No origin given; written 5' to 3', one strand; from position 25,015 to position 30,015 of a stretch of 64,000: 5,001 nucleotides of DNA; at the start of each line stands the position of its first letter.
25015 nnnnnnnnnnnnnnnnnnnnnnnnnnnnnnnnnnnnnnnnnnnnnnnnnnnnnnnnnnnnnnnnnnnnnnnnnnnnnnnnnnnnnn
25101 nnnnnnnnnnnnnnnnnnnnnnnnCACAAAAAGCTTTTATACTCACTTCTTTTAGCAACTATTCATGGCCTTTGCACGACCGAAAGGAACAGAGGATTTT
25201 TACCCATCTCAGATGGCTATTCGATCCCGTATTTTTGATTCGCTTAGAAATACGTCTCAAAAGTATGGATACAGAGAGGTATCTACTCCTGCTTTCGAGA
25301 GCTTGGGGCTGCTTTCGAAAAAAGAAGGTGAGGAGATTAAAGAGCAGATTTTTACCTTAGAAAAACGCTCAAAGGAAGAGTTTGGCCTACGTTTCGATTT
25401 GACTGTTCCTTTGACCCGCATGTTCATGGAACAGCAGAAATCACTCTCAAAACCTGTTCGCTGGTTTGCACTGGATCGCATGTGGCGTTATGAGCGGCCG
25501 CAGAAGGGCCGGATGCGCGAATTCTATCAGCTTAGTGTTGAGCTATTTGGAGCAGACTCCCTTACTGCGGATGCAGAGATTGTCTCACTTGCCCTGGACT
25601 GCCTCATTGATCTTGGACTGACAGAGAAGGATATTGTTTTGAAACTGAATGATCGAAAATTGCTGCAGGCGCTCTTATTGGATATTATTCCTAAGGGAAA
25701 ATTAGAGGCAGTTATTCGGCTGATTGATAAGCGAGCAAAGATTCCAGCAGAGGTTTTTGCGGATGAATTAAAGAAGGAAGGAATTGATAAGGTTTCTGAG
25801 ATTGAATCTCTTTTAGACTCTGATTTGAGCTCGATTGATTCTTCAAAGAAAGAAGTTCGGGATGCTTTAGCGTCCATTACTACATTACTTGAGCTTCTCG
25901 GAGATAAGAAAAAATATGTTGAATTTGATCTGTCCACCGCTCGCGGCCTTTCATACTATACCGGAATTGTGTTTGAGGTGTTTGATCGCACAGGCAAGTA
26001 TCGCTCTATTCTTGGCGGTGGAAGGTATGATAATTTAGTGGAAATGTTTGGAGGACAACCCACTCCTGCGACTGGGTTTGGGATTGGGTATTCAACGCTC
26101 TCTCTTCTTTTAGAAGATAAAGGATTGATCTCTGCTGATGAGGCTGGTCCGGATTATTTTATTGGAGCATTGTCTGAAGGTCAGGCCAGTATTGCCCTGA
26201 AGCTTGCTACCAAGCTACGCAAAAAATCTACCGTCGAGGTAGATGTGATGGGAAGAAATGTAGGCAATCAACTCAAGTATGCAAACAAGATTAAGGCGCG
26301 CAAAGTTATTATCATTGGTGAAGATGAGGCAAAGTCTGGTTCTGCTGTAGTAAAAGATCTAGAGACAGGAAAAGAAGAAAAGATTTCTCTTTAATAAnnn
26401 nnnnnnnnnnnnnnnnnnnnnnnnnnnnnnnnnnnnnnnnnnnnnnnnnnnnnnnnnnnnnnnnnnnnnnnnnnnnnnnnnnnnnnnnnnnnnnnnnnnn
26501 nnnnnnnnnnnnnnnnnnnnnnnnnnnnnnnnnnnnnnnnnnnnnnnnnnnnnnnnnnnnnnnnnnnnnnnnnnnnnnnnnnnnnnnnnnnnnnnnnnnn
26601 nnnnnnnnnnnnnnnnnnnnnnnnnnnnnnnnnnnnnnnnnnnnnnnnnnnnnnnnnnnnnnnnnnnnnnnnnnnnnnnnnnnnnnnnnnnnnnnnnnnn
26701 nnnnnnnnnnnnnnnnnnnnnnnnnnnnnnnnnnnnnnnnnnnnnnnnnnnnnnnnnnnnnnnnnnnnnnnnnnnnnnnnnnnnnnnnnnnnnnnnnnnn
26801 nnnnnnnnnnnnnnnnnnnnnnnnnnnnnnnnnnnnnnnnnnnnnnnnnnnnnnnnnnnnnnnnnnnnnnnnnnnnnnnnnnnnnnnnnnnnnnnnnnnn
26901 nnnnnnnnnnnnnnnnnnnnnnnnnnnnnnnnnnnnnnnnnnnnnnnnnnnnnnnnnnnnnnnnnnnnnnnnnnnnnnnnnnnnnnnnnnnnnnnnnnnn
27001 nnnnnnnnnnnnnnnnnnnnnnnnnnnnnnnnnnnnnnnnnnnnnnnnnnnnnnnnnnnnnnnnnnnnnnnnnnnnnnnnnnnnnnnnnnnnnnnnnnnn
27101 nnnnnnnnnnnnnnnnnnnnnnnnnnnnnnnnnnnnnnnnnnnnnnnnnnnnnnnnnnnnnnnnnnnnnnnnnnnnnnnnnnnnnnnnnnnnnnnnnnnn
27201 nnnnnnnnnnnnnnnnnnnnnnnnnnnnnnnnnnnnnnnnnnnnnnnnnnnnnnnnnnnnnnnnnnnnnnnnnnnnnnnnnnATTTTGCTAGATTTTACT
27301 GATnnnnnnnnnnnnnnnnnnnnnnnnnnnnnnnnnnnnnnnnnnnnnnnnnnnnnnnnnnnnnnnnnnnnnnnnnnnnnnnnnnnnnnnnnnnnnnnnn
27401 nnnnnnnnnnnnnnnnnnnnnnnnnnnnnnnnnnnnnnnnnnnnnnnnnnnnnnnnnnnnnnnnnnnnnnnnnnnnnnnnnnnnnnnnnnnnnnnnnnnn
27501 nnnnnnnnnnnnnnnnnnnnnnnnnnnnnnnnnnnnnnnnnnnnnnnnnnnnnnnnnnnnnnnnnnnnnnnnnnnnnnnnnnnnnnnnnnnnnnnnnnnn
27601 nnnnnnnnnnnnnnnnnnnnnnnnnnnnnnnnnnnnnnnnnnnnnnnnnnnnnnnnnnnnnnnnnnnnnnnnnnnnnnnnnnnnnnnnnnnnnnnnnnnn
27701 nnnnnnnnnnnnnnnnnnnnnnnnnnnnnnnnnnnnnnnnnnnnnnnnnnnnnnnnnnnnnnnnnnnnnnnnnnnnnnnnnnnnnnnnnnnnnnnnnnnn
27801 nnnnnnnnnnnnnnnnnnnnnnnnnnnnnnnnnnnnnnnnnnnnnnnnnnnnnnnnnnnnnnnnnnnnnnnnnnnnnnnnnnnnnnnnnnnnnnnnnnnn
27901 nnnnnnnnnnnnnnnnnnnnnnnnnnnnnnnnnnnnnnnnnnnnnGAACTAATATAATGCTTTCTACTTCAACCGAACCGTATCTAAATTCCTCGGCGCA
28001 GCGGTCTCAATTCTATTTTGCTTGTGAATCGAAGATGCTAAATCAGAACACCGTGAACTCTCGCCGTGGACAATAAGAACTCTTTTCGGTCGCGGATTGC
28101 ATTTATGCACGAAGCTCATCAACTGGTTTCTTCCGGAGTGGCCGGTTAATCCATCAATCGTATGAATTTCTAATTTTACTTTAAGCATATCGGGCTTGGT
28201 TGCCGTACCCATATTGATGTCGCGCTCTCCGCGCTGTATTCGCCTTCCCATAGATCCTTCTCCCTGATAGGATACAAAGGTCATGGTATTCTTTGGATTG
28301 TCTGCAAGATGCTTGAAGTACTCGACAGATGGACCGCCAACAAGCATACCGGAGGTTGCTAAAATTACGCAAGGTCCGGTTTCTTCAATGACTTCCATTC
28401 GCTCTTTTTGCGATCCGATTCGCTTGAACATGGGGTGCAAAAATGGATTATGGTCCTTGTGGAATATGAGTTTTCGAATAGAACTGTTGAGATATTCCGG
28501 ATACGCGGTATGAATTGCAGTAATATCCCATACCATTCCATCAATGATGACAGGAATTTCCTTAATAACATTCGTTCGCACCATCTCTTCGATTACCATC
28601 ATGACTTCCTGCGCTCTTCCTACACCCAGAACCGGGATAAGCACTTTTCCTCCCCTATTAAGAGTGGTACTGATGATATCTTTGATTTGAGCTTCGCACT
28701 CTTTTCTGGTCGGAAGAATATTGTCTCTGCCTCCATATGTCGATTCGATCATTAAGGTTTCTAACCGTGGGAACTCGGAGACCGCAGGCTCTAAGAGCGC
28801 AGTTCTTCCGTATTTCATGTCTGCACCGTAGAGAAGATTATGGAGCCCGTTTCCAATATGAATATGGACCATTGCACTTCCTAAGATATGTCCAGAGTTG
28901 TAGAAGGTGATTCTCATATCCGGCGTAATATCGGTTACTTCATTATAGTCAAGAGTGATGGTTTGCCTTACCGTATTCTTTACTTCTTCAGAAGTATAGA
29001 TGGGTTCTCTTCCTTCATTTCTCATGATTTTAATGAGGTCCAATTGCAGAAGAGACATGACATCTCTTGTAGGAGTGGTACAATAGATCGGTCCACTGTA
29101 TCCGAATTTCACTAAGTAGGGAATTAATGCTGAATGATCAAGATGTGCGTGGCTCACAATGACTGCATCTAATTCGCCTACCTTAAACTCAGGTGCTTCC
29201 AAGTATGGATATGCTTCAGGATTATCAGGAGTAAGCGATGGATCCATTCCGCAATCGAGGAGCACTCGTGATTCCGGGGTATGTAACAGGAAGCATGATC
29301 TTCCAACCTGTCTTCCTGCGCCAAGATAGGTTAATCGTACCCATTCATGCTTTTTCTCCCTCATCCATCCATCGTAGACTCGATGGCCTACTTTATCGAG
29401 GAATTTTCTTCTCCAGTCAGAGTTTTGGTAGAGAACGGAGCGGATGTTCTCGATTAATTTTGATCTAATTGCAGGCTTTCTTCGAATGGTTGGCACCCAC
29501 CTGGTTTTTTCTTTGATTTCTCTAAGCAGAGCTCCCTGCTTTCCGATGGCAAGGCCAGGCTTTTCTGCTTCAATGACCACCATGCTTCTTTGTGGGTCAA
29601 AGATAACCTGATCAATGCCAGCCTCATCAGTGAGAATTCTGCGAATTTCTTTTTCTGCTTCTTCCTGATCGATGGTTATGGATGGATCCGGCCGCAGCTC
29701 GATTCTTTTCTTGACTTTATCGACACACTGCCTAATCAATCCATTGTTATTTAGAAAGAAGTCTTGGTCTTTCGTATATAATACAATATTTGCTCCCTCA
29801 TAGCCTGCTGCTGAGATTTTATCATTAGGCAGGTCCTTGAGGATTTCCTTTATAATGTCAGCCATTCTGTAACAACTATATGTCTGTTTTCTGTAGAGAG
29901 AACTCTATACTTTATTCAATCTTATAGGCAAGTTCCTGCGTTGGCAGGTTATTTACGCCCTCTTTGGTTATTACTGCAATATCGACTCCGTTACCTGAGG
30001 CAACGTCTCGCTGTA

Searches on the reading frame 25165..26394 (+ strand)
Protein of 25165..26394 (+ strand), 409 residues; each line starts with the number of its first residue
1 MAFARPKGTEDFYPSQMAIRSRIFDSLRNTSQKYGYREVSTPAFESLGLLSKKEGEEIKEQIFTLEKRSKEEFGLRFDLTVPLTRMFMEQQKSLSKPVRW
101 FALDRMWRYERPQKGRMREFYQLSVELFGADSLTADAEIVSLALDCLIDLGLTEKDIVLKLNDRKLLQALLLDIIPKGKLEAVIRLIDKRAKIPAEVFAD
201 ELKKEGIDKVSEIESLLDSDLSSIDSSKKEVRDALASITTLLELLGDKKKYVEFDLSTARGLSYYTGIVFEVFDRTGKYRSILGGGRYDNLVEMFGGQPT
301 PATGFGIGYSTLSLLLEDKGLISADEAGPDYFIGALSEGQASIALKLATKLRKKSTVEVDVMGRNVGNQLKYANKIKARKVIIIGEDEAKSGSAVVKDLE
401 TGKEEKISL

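Call 61: search_protein_families(library=pfam, proteins=[window:25165-26394:+], max_evalue=0.001)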
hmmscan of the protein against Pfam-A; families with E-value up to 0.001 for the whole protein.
window:25165-26394:+ (409 aa): 4 families
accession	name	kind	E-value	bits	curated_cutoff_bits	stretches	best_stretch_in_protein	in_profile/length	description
PF13393.11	tRNA-synt_His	-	9.5e-53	179.9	25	1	8-308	1-304/308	Histidyl-tRNA synthetase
PF00587.30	tRNA-synt_2b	-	2.1e-11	44.6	29.3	1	63-297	1-147/179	tRNA synthetase class II core domain (G, H, P, S and T)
PF03129.25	HGTP_anticodon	-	3.1e-10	40.5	21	1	340-409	14-84/94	Anticodon binding domain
PF00152.25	tRNA-synt_2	-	1.6e-05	24.6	25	1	15-127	20-121/308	tRNA synthetases class II (D, K and N)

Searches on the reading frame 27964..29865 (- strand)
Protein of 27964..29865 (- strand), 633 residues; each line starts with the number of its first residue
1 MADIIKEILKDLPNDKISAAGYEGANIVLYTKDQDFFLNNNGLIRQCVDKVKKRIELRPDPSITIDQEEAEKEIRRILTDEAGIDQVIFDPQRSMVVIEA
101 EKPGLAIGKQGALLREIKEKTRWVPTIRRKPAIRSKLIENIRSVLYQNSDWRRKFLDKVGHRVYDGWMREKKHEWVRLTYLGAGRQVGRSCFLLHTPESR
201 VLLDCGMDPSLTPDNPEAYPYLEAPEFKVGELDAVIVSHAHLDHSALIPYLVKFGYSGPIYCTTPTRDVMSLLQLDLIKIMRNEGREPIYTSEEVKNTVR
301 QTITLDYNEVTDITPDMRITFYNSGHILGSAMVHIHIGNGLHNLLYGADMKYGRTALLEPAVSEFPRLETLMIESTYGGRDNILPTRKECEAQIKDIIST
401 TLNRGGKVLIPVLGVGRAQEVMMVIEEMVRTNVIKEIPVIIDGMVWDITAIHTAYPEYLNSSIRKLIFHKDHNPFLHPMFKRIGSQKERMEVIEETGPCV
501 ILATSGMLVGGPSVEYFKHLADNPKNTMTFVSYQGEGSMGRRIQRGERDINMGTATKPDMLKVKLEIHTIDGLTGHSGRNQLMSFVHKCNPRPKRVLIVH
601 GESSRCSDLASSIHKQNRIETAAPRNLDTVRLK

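Call 61: search_protein_families(library=pfam, proteins=[window:27964-29865:-], max_evalue=0.001)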
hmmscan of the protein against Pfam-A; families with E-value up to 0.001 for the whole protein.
window:27964-29865:- (633 aa): 8 families
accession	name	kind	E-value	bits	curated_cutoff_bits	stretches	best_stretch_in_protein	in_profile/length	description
PF10996.14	Beta-Casp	-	4.2e-31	108.4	27.7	1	418-543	1-120/120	Beta-Casp domain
PF17214.9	KH_TffA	-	7e-17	61.6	22.6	1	3-63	6-67/68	Transcription termination factor FttA, KH domain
PF07521.17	RMMBL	-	8e-16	58.2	21.6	1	561-624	2-63/63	Zn-dependent metallo-hydrolase RNA specificity domain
PF16661.11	Lactamase_B_6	-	3.3e-13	49.9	27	1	194-359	2-171/193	Metallo-beta-lactamase superfamily domain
PF00753.33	Lactamase_B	-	1.1e-08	35.7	22.7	1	187-253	4-65/196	Metallo-beta-lactamase superfamily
PF12706.13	Lactamase_B_2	-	1.4e-08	35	27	1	200-376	2-165/200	Beta-lactamase superfamily domain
PF07650.23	KH_2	-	3.9e-06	27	22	1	74-122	6-55/78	KH domain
PF13483.12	Lactamase_B_3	-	0.00038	20.9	24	1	187-247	5-52/160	Beta-lactamase superfamily domain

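Call 62: find_homologous_proteins(query=window:27964-29865:-, max_evalue=1e-50)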
Query window:27964-29865:- (633 aa): 8000 proteins with E <= 1e-50 among 8000 candidates; the best 120 are listed.
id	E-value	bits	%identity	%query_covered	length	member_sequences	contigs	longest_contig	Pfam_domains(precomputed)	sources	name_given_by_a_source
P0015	0.0e+0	1293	86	100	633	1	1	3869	PF12706.14,PF16661.12,PF23023.2,PF17214.10,PF07521.18,PF10996.15,PF00753.34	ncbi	-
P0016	0.0e+0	1255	83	100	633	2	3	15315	PF12706.14,PF07650.24,PF16661.12,PF23023.2,PF17214.10,PF07521.18,PF10996.15,PF00753.34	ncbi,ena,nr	ncbi:beta-CASP ribonuclease aCPSF1 [Candidatus Woesearchaeota archaeon]|nr:beta-CASP ribonuclease aC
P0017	0.0e+0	1217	81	100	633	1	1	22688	PF12706.14,PF07650.24,PF16661.12,PF23023.2,PF17214.10,PF07521.18,PF10996.15,PF00753.34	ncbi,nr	ncbi:beta-CASP ribonuclease aCPSF1 [Candidatus Woesearchaeota archaeon]|nr:beta-CASP ribonuclease aC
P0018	0.0e+0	1217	81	100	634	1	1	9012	PF12706.14,PF16661.12,PF23023.2,PF17214.10,PF07521.18,PF10996.15,PF00753.34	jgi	jgi:hypothetical protein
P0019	0.0e+0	1213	81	100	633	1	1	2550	PF12706.14,PF07650.24,PF16661.12,PF23023.2,PF17214.10,PF07521.18,PF10996.15,PF00753.34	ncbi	-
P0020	0.0e+0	1211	82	100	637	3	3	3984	PF12706.14,PF07650.24,PF16661.12,PF23023.2,PF17214.10,PF07521.18,PF10996.15,PF00753.34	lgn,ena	-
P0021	0.0e+0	1203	80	100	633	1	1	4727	PF12706.14,PF07650.24,PF16661.12,PF23023.2,PF17214.10,PF07521.18,PF10996.15,PF00753.34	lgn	-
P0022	0.0e+0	1199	80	100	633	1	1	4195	PF12706.14,PF07650.24,PF16661.12,PF23023.2,PF17214.10,PF07521.18,PF10996.15,PF00753.34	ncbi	-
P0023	0.0e+0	1197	79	100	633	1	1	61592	PF12706.14,PF07650.24,PF16661.12,PF23023.2,PF17214.10,PF07521.18,PF10996.15,PF00753.34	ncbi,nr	ncbi:beta-CASP ribonuclease aCPSF1 [Candidatus Woesearchaeota archaeon]|nr:beta-CASP ribonuclease aC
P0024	0.0e+0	1194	80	100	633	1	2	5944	PF12706.14,PF07650.24,PF16661.12,PF23023.2,PF17214.10,PF07521.18,PF10996.15,PF00753.34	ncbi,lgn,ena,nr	ncbi:MAG: beta-CASP ribonuclease aCPSF1 [Nanoarchaeota archaeon]|nr:beta-CASP ribonuclease aCPSF1 [N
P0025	0.0e+0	1174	78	100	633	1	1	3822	PF12706.14,PF07650.24,PF16661.12,PF23023.2,PF17214.10,PF07521.18,PF10996.15,PF00753.34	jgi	-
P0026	0.0e+0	1166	77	100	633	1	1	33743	PF12706.14,PF07650.24,PF16661.12,PF23023.2,PF17214.10,PF07521.18,PF10996.15,PF00753.34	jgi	jgi:KH/beta-lactamase-domain protein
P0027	0.0e+0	1146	76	100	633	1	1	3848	PF12706.14,PF07650.24,PF16661.12,PF23023.2,PF17214.10,PF07521.18,PF10996.15,PF00753.34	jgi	-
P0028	0.0e+0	1113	74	100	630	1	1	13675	PF12706.14,PF07650.24,PF16661.12,PF23023.2,PF17214.10,PF07521.18,PF10996.15,PF00753.34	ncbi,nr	ncbi:MAG: beta-CASP ribonuclease aCPSF1 [Nanoarchaeota archaeon]|nr:beta-CASP ribonuclease aCPSF1 [N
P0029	0.0e+0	1107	72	100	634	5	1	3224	PF12706.14,PF16661.12,PF23023.2,PF17214.10,PF07521.18,PF10996.15,PF00753.34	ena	-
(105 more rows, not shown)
